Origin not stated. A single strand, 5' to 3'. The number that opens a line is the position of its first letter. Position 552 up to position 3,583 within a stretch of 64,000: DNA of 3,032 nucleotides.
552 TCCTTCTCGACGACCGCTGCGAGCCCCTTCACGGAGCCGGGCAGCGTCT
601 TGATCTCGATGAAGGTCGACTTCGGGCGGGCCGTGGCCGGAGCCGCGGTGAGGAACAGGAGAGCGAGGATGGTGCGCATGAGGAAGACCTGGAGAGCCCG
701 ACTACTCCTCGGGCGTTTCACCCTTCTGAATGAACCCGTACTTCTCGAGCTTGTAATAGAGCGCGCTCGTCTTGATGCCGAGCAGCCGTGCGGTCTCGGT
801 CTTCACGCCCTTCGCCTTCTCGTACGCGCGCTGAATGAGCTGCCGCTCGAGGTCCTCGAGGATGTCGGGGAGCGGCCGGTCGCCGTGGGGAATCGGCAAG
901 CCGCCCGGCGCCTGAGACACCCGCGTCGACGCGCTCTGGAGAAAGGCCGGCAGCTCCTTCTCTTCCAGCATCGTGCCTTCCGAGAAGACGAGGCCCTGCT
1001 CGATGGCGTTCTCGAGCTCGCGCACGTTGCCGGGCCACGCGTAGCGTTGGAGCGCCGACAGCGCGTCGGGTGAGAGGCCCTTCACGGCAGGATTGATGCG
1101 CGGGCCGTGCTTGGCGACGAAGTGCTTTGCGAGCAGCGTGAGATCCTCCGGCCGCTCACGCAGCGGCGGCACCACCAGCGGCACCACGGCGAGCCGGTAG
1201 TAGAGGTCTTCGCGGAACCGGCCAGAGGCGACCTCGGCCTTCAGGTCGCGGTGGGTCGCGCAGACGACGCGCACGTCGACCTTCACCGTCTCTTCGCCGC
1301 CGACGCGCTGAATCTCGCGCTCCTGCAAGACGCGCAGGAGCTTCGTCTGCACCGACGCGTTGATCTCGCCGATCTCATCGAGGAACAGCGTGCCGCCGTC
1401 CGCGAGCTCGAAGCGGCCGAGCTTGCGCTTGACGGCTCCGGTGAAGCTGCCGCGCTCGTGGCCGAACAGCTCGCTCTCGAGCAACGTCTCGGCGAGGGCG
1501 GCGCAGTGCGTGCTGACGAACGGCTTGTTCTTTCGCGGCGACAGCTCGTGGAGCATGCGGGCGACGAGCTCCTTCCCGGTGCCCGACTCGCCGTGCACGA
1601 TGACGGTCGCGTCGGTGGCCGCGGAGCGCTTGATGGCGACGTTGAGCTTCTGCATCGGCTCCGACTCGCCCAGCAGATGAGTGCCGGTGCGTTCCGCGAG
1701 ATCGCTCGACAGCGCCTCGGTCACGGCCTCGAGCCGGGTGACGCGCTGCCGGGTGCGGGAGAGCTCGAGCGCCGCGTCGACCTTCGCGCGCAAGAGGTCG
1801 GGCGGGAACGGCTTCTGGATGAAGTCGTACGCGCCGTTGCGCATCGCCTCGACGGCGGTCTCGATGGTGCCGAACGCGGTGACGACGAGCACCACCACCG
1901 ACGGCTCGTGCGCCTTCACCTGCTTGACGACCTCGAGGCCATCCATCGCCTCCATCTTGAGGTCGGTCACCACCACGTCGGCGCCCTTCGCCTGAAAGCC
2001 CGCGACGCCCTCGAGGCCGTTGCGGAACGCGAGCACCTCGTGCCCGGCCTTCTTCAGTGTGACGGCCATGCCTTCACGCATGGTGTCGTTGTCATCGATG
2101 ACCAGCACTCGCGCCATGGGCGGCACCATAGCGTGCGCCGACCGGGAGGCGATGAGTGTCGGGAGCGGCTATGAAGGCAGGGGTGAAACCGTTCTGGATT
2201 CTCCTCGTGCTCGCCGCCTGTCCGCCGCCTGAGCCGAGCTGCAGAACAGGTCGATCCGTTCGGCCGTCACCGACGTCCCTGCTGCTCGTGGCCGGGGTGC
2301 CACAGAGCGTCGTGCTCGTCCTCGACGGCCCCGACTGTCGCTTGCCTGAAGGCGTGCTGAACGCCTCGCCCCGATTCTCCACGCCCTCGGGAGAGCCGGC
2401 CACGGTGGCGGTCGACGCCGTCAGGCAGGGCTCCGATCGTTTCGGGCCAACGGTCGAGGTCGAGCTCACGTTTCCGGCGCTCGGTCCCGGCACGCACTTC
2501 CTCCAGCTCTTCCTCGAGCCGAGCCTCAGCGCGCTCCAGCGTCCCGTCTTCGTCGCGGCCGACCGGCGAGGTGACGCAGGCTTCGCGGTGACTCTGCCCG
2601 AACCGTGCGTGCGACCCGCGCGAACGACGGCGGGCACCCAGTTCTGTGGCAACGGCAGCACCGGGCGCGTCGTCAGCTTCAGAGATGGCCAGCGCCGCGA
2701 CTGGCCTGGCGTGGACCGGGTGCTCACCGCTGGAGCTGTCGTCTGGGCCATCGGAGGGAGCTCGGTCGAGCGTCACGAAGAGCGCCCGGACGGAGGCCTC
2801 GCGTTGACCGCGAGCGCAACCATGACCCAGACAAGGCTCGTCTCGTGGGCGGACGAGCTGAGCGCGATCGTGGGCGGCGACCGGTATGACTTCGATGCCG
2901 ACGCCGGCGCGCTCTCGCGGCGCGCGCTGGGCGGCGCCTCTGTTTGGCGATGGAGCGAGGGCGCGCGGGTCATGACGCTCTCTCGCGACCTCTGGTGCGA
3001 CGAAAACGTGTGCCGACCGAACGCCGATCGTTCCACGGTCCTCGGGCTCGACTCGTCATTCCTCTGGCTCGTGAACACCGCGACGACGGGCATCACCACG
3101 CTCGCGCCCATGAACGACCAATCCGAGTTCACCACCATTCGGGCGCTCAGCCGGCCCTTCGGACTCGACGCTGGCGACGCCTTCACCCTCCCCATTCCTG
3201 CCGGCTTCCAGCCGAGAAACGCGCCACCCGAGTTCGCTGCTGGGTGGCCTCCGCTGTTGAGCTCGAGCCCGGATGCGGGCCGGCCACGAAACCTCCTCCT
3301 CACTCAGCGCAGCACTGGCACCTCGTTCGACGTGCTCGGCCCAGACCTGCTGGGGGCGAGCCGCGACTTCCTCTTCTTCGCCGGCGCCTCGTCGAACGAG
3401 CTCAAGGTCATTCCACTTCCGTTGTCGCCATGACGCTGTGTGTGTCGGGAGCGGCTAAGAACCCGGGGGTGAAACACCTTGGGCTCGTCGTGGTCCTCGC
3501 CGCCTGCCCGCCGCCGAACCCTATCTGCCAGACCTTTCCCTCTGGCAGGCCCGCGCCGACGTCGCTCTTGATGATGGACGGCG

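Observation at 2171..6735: Tandem triplication of an uncharacterised lipoprotein family, translationally coupled to a NUDIX hydrolase and divergent from an NtrC-type activator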

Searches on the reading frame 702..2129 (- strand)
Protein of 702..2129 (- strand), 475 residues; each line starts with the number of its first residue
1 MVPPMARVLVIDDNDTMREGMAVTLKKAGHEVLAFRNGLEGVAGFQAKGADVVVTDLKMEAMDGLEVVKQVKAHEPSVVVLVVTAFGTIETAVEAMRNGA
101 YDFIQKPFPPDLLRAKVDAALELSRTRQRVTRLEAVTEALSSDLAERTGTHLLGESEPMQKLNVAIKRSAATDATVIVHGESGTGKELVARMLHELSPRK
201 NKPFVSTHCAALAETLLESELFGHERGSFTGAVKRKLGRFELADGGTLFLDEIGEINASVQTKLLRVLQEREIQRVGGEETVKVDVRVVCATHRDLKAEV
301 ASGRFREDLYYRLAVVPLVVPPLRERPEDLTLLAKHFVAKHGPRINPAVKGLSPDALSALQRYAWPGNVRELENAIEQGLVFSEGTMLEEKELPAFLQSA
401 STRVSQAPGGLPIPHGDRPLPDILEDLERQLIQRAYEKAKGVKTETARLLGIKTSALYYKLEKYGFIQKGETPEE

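Call 9: search_protein_families(library=pfam, proteins=[window:702-2129:-], max_evalue=0.01)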
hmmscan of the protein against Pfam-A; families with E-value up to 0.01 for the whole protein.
window:702-2129:- (475 aa): 15 families
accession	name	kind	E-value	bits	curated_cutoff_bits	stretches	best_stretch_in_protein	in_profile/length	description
PF00158.32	Sigma54_activat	-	3.3e-71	238.8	20.2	1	153-318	2-167/168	Sigma-54 interaction domain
PF00072.30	Response_reg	-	3.8e-28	98.3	30.2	1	8-117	1-110/111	Response regulator receiver domain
PF25601.1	AAA_lid_14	-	4.1e-24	84.6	27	1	324-403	1-80/87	AAA+ ATPase lid domain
PF14532.12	Sigma54_activ_2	-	4.3e-24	85.8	25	1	153-323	1-138/138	Sigma-54 interaction domain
PF02954.25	HTH_8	-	3.9e-12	46.1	22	1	424-464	2-42/42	Bacterial regulatory protein, Fis family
PF07728.20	AAA_5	-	3.4e-09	37.3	22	1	176-293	2-122/139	AAA domain (dynein-related subfamily)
PF01078.27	Mg_chelatase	-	1.3e-06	28.4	20.3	1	163-291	12-155/207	Magnesium chelatase, subunit ChlI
PF07724.20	AAA_2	-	1.3e-05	25.7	27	1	175-287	5-117/166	AAA domain (Cdc48 subfamily)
PF00004.35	AAA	-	5.5e-05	24.1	21.2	1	176-309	1-127/131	ATPase family associated with various cellular activities (AAA)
PF18024.7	HTH_50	-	0.00016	21.7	27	1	420-465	4-48/50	Helix-turn-helix domain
PF13191.12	AAA_16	-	0.0013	19.7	32.6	1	157-224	7-81/167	AAA ATPase domain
PF20030.5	bpMoxR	-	0.0014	18.2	27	1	172-296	30-147/205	MoxR domain in the MoxR-vWA-beta-propeller ternary systems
PF23198.2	PDE8A_N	-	0.0022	18.4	29.6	1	5-85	10-94/147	PDE8A-like, N-terminal domain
PF13401.12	AAA_22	-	0.0047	17.7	27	0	174-211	6-43/130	AAA domain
PF00493.29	MCM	-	0.0076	15.8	23.3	0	169-275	53-154/224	MCM P-loop domain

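Call 10: search_protein_families(library=ncbifam, proteins=[window:702-2129:-], max_evalue=0.01)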
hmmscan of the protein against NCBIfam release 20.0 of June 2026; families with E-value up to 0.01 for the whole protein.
window:702-2129:- (475 aa): 118 families (the best 25 are shown)
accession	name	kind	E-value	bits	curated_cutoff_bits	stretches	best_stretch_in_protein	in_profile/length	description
NF008469.0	PRK11361.1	equivalog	1.2e-140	469.3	714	1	4-466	3-456/461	acetoacetate metabolism transcriptional regulator AtoC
TIGR01818.1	ntrC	equivalog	5.7e-127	424.3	558.6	1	8-405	1-389/463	nitrogen regulation protein NR(I)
NF007689.0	PRK10365.1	equivalog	1.1e-126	423.2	760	1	7-462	7-440/441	sigma-54-dependent response regulator transcription factor ZraR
TIGR02915.1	PEP_resp_reg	equivalog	1.7e-123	412.8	502.6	1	8-465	1-443/445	PEP-CTERM-box response regulator transcription factor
TIGR01817.1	nifA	equivalog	1.1e-112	377.5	528.85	1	130-400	177-445/534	nif-specific transcriptional activator NifA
NF051870.1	NAssimRespRegNtrX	equivalog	9.2e-112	374.2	600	1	6-465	2-451/452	nitrogen assimilation response regulator NtrX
NF041946.1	LuxO_transreg_Vib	equivalog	1.7e-107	360.1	800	1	31-464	22-460/463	quorum-sensing sigma-54 dependent transcriptional regulator LuxO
NF008176.1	PRK10923.1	equivalog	5.1e-107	358.3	620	1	7-465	5-467/469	nitrogen regulation protein NR(I)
NF003451.0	PRK05022.1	equivalog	2.7e-106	356.3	476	1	112-458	154-502/512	nitric oxide reductase transcriptional regulator NorR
NF041552.1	TF_PrdR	equivalog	2e-103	346.7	795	1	121-465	242-577/577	sigma-54 dependent transcriptional regulator PrdR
NF011695.0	PRK15115.1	equivalog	1.3e-102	343.8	763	1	5-457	6-429/445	two-component system response regulator GlrR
NF050807.1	TransRegFlbDCaul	equivalog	4.4e-102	342.3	750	1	45-464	40-438/454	sigma-54-dependent transcriptional regulator FlbD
NF038308.1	RNA_repair_RtcR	equivalog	1.7e-94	317.6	650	1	87-465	121-517/530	RNA repair transcriptional activator RtcR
NF049963.1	RespRegFlgRCampy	domain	1.8e-91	307.2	750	1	8-399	3-381/429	fla regulon two-component system response regulator FlgR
TIGR02329.1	propionate_PrpR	equivalog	1.9e-90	304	499.2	1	35-462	105-525/526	propionate catabolism operon regulatory protein PrpR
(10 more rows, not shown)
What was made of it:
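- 702..2117 (-): NtrC-type enhancer-binding response regulator (REC with Asp52, AAA+ sigma-54 interaction domain with a GSFTGA loop, Fis-type HTH). The ORF extends to an upstream ATG at 2129, but 2117 (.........) is the likely start. Pfam and NCBIfam (calls 9, 10).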

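Call 65: search_protein_families(library=padloc, proteins=[window:702-2117:-], max_evalue=0.01)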
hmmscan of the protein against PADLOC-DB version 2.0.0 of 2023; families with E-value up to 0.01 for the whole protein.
window:702-2117:- (471 aa): 4 families
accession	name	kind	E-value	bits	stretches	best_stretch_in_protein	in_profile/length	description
PDLC01995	RtcR_PspF2--CARF_AAA_HTH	-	3.7e-115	383.8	1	123-461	146-479/481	-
PDLC01994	RtcR_PspF1--CARF_AAA_HTH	-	1.9e-50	170.3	1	140-452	162-460/468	-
PDLC01993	RtcR--CARF_AAA_HTH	-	8.1e-46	154.5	1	152-388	186-431/523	-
PDLC00405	SduA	-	0.0014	16.2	1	2-102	7-117/323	DUF4263 domain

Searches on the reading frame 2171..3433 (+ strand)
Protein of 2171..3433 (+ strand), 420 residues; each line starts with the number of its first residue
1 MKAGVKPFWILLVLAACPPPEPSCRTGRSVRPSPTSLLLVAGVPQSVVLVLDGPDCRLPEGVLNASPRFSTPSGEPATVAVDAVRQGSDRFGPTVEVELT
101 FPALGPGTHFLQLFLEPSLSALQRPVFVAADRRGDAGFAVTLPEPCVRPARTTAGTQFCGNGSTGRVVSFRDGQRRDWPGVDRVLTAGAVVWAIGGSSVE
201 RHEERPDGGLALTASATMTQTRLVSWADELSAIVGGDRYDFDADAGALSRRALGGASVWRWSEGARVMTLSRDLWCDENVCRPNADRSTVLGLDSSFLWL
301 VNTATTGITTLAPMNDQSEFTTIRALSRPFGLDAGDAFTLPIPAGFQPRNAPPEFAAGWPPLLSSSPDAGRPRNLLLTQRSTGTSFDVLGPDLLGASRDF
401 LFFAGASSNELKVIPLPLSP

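Call 9: search_protein_families(library=pfam, proteins=[window:2171-3433:+], max_evalue=0.01)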
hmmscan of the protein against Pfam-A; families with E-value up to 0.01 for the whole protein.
window:2171-3433:+ (420 aa): 0 families

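Call 10: search_protein_families(library=ncbifam, proteins=[window:2171-3433:+], max_evalue=0.01)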
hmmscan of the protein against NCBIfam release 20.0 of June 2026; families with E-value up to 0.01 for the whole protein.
window:2171-3433:+ (420 aa): 0 families

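Call 65: search_protein_families(library=padloc, proteins=[window:2183-3433:+], max_evalue=0.01)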
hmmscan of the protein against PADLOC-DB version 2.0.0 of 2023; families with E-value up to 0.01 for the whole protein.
window:2183-3433:+ (416 aa): 0 families
